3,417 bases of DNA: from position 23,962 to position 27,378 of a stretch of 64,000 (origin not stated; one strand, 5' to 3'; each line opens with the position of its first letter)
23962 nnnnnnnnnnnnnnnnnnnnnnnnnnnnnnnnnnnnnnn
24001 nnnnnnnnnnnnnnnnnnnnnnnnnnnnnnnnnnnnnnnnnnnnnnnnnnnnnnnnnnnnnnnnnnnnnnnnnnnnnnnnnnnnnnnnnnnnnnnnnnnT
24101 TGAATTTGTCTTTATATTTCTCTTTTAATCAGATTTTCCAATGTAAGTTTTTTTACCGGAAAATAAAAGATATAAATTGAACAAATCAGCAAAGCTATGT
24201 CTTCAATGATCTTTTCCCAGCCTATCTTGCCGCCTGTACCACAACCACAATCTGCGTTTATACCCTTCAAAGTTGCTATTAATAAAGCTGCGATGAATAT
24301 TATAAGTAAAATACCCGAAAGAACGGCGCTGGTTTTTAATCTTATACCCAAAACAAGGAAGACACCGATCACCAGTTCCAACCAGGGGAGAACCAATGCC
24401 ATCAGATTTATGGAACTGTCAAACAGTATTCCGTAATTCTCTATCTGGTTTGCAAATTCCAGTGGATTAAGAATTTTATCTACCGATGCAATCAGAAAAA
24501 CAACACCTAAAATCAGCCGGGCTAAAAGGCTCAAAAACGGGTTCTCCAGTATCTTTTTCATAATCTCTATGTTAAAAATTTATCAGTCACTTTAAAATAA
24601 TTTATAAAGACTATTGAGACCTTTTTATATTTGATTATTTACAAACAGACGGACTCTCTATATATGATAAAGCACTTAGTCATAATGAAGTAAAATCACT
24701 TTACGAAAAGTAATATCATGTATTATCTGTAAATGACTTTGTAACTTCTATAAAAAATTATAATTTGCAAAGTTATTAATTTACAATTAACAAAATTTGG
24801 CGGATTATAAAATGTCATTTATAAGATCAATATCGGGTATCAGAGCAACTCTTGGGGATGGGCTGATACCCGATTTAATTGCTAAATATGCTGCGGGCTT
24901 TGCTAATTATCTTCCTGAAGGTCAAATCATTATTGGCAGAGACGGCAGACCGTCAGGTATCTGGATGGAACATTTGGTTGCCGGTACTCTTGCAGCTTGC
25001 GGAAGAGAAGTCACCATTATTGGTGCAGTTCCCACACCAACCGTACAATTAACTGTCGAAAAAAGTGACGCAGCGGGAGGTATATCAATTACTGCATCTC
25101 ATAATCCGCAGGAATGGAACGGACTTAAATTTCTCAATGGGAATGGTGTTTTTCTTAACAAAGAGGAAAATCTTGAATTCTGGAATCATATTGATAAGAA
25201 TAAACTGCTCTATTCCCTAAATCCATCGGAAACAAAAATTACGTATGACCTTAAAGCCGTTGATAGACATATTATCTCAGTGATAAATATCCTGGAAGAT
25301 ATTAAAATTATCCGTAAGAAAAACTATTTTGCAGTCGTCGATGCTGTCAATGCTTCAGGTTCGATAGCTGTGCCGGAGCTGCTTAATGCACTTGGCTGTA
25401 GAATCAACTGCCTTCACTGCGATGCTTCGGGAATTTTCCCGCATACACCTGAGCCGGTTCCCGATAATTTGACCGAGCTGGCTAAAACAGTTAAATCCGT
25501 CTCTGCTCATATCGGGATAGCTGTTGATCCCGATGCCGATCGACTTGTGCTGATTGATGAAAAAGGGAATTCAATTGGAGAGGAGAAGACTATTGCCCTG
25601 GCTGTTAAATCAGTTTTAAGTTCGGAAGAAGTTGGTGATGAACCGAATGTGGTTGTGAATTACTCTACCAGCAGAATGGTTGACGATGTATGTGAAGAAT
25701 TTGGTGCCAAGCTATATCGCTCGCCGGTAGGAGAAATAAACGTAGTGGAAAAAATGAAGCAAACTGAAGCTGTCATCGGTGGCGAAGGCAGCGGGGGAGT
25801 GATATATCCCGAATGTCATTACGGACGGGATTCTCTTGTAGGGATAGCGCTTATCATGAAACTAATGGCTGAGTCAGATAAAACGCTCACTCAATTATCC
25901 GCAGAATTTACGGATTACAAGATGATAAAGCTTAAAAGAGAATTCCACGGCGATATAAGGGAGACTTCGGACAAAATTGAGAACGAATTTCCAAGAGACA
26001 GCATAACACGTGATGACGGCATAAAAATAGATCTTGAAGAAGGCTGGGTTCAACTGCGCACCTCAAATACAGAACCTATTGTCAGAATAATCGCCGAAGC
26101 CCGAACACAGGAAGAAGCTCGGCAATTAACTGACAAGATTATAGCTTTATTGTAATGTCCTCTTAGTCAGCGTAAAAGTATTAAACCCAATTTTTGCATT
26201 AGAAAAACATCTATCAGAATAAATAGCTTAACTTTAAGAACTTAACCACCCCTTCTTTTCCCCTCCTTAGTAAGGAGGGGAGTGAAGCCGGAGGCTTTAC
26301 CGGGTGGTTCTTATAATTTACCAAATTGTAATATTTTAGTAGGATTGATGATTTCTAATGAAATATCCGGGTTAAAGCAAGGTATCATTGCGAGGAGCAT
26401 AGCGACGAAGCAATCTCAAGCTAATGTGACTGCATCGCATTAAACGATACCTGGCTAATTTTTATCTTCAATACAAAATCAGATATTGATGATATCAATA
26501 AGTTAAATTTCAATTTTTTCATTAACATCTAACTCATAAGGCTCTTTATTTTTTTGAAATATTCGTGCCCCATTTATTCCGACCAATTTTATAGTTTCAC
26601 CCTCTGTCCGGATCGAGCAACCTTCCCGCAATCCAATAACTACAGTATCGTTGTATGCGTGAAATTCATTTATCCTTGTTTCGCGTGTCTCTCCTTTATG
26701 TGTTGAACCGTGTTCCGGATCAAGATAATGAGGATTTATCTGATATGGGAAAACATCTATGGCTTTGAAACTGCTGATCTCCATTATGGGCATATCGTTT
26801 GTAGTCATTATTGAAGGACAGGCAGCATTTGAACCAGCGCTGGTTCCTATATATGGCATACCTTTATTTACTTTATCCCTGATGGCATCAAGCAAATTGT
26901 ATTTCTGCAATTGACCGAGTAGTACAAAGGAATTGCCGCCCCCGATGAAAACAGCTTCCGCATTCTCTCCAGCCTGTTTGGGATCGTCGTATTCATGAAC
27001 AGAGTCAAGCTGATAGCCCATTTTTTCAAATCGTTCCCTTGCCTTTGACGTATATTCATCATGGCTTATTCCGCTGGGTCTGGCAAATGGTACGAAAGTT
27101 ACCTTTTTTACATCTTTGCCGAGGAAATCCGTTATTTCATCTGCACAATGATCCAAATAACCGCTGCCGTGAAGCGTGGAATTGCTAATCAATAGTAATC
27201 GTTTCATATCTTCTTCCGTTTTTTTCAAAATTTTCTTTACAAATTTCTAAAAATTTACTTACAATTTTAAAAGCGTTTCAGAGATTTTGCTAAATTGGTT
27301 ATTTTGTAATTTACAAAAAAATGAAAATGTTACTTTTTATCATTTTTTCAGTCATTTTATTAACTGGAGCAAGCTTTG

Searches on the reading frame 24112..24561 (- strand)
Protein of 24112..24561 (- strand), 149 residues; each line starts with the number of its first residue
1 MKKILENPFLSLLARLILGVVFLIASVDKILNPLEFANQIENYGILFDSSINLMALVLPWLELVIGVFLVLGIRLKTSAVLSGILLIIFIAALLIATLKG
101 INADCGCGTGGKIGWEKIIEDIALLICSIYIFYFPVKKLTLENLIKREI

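Call 91: search_protein_families(library=pfam, proteins=[window:24112-24561:-], max_evalue=0.00001)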
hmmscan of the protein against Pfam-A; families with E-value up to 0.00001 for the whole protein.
window:24112-24561:- (149 aa): 2 families
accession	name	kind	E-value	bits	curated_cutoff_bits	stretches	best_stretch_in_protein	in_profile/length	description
PF07291.16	MauE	-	1.9e-25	90.1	27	1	9-133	3-127/128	Methylamine utilisation protein MauE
PF07681.17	DoxX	-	9.8e-08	33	23.6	1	11-90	2-80/85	DoxX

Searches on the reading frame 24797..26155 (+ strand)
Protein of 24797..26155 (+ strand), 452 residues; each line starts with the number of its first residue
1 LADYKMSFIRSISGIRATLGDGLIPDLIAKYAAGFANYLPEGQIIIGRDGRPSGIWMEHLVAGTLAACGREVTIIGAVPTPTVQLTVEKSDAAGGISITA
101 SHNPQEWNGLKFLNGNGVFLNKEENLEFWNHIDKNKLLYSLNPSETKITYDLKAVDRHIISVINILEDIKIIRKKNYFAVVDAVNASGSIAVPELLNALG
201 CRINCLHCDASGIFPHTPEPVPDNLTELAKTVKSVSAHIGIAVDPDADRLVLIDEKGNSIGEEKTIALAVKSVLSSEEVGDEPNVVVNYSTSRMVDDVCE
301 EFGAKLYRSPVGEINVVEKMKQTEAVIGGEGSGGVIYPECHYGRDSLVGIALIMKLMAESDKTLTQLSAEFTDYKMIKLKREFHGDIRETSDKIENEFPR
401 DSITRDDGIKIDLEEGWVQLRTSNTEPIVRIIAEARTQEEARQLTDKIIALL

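Call 13: search_protein_families(library=pfam, proteins=[window:24797-26155:+])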
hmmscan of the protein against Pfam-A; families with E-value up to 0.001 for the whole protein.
window:24797-26155:+ (452 aa): 5 families
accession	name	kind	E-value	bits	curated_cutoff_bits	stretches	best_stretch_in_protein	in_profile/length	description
PF02878.22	PGM_PMM_I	-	9.3e-30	103.5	22.5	1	13-136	7-135/138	Phosphoglucomutase/phosphomannomutase, alpha/beta/alpha domain I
PF02880.22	PGM_PMM_III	-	7.7e-24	84.5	20.7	1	264-372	4-113/115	Phosphoglucomutase/phosphomannomutase, alpha/beta/alpha domain III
PF02879.22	PGM_PMM_II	-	1e-20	74.6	29.3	1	164-257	9-103/103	Phosphoglucomutase/phosphomannomutase, alpha/beta/alpha domain II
PF00408.26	PGM_PMM_IV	-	2.4e-10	40.8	23.1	1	405-449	22-66/68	Phosphoglucomutase/phosphomannomutase, C-terminal domain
PF16104.10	FPRL1_inhibitor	-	0.00055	20.5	27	0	353-407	26-80/105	Formyl peptide receptor-like 1 inhibitory protein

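Call 30: find_encoding_contigs(protein=window:24797-26155:+, flank=10000, max_places=10)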
Protein window:24797-26155:+ (452 aa): no gene with exactly this product is on record in the collection.

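Call 104: find_encoding_contigs(protein=window:24812-26155:+, flank=10000, max_places=10)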
Protein window:24812-26155:+ (447 aa): 3 contigs read that carry it; 3 places shown.
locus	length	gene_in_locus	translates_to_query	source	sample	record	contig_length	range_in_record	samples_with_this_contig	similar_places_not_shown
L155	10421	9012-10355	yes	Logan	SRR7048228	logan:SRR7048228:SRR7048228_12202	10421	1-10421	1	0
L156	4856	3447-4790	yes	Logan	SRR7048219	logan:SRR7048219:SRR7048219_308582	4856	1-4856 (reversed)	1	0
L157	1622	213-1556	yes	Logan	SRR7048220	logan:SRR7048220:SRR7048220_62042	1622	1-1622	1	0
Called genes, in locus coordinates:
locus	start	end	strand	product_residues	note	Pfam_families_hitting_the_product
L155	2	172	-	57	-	?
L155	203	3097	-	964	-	PF13620:CarboxypepD_reg, PF13715:CarbopepD_reg_2, PF07715:Plug, PF00593:TonB_dep_Rec_b-barrel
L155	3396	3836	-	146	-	-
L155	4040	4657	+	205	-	PF00574:CLP_protease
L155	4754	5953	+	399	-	PF06689:zf-C4_ClpX (weak), PF00004:AAA, PF01078:Mg_chelatase (faint), PF07724:AAA_2, PF07728:AAA_5 (faint), PF10431:ClpB_D2-small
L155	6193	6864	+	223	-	-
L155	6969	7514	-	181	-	PF00857:Isochorismatase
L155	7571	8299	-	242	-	PF00156:Pribosyltran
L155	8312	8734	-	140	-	PF07291:MauE, PF07681:DoxX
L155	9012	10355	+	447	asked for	PF02878:PGM_PMM_I, PF02879:PGM_PMM_II, PF02880:PGM_PMM_III, PF00408:PGM_PMM_IV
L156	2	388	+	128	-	?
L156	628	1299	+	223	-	-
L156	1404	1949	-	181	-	PF00857:Isochorismatase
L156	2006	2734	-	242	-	PF00156:Pribosyltran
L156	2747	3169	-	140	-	PF07291:MauE, PF07681:DoxX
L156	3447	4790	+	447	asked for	PF02878:PGM_PMM_I, PF02879:PGM_PMM_II, PF02880:PGM_PMM_III, PF00408:PGM_PMM_IV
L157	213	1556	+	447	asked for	PF02878:PGM_PMM_I, PF02879:PGM_PMM_II, PF02880:PGM_PMM_III, PF00408:PGM_PMM_IV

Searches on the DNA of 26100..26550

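Call 32: search_rna_families(source=window, start=26100, end=26550, threshold=evalue, max_evalue=5)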
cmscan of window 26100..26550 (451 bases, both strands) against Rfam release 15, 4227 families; matches with E-value up to 5: 2.
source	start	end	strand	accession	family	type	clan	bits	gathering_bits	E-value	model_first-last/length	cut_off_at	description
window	26203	26311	-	RF02394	sau-63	Gene; sRNA;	-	16.7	100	1.3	1-98/98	no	Staphylococcus sRNA sau-63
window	26143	26295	-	RF01909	CDKN2B-AS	Gene; lncRNA;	-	14.3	80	3.4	1-150/150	no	CDKN2B antisense RNA 1 intronic convserved region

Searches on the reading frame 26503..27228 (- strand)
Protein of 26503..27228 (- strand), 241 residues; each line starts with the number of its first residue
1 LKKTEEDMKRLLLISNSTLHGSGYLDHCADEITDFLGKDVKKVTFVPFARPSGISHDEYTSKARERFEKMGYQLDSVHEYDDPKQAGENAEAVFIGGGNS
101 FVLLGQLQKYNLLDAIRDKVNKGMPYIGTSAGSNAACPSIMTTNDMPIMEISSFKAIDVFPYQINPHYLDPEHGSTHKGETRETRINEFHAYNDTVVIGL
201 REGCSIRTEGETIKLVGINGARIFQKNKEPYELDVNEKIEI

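Call 13: search_protein_families(library=pfam, proteins=[window:26503-27228:-])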
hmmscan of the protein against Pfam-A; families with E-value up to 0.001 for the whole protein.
window:26503-27228:- (241 aa): 1 family
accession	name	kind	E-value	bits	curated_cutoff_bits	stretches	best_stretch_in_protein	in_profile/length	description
PF03575.23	Peptidase_S51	-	1.7e-60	204.7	23.9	1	11-215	1-205/206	Peptidase family S51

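Call 24: find_encoding_contigs(protein=window:26503-27228:-, flank=10000, max_places=10)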
Protein window:26503-27228:- (241 aa): no gene with exactly this product is on record in the collection.

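Call 103: find_encoding_contigs(protein=window:26503-27207:-, flank=10000, max_places=10)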
Protein window:26503-27207:- (234 aa): 3 contigs read that carry it; 3 places shown.
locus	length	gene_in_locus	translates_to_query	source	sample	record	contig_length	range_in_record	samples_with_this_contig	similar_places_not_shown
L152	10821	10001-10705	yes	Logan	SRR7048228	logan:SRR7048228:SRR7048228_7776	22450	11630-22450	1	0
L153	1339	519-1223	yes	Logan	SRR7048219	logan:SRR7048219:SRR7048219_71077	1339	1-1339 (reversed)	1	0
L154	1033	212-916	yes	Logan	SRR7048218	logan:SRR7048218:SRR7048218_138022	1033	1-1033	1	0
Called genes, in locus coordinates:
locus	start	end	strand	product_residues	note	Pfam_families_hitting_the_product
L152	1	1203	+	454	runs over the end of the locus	-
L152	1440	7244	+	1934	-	PF01364:Peptidase_C25, PF13860:FlgD_ig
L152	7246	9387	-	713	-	PF07715:Plug, PF14121:Porin_10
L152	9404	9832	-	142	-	-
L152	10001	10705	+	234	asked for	PF03575:Peptidase_S51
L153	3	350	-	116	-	?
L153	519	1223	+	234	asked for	PF03575:Peptidase_S51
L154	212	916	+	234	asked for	PF03575:Peptidase_S51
